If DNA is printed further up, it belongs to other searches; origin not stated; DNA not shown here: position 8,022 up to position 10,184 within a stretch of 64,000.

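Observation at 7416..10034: MNT plus truncated HEPN pair next to an unusual WYL / TM / EF-hand-like / transglutaminase-like cysteine-protease membrane protein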

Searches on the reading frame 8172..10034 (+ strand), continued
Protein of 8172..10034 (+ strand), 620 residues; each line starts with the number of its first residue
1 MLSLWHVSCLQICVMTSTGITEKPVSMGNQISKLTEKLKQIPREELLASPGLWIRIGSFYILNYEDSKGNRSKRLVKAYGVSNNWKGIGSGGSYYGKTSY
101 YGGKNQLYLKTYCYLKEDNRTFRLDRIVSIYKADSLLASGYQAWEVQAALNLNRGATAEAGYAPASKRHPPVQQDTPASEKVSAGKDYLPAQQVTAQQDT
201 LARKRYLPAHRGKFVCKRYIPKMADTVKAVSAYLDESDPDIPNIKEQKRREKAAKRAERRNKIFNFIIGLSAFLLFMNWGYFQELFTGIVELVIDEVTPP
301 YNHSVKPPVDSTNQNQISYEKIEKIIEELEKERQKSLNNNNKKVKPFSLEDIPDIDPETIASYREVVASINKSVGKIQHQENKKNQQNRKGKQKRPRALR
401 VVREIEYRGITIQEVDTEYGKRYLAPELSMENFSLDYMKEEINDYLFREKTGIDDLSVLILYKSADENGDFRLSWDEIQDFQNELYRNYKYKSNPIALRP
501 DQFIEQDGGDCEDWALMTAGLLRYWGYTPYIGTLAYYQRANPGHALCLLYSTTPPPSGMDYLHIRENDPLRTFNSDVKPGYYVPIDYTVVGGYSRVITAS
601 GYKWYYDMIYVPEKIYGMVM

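Call 92: search_protein_families(library=ncbifam, proteins=[L037:7651-8388:+, L037:3379-4902:-, L037:2214-3329:-], max_evalue=0.1)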
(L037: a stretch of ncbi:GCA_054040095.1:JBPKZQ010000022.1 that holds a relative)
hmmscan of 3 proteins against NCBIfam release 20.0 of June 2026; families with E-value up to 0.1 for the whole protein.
L037:7651-8388:+ (245 aa): 0 families

L037:3379-4902:- (507 aa): 33 families (the best 25 are shown)
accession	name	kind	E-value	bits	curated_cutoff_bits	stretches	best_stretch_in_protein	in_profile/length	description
NF038308.1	RNA_repair_RtcR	equivalog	9.2e-103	344.9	650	1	31-490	29-499/530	RNA repair transcriptional activator RtcR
TIGR01817.1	nifA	equivalog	1.3e-94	317.9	528.85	1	186-418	194-426/534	nif-specific transcriptional activator NifA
NF003451.0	PRK05022.1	equivalog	6.3e-93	312.2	476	1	185-497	187-503/512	nitric oxide reductase transcriptional regulator NorR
TIGR01818.1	ntrC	equivalog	1e-91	308.1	558.6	1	184-501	130-462/463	nitrogen regulation protein NR(I)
NF041552.1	TF_PrdR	equivalog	8.9e-91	304.9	795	1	184-489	263-563/577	sigma-54 dependent transcriptional regulator PrdR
NF008469.0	PRK11361.1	equivalog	6.2e-84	282.3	714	1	187-494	142-446/461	acetoacetate metabolism transcriptional regulator AtoC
TIGR02915.1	PEP_resp_reg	equivalog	5.4e-81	272.7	502.6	1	186-497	137-437/445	PEP-CTERM-box response regulator transcription factor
TIGR02974.1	phageshock_pspF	equivalog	5.7e-80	269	443.55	1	190-500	1-334/336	phage shock protein operon transcriptional activator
NF050807.1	TransRegFlbDCaul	equivalog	2.9e-79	267.1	750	1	183-501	113-437/454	sigma-54-dependent transcriptional regulator FlbD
NF041906.1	V4R_TF_MobR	exception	4e-79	266.5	999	1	190-493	234-535/544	phenol degradation transcriptional regulator MobR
NF011695.0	PRK15115.1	equivalog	1.3e-76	258.2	763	1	188-483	135-428/445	two-component system response regulator GlrR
NF049963.1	RespRegFlgRCampy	domain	3.5e-76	256.8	750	1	185-428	131-375/429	fla regulon two-component system response regulator FlgR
NF011958.0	PRK15429.1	equivalog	3.8e-76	257.2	830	1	189-414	380-606/692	formate hydrogenlyase transcriptional activator FlhA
NF008176.1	PRK10923.1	equivalog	4.4e-76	256.4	620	1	181-496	131-460/469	nitrogen regulation protein NR(I)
TIGR02329.1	propionate_PrpR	equivalog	2.2e-75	254.3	499.2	1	188-495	212-520/526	propionate catabolism operon regulatory protein PrpR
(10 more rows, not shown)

L037:2214-3329:- (371 aa): 1 family
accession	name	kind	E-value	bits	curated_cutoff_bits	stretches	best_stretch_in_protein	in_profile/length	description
NF033739.1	intramemb_PrsW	equivalog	1.5e-10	41.1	225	1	30-195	24-185/210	glutamic-type intramembrane protease PrsW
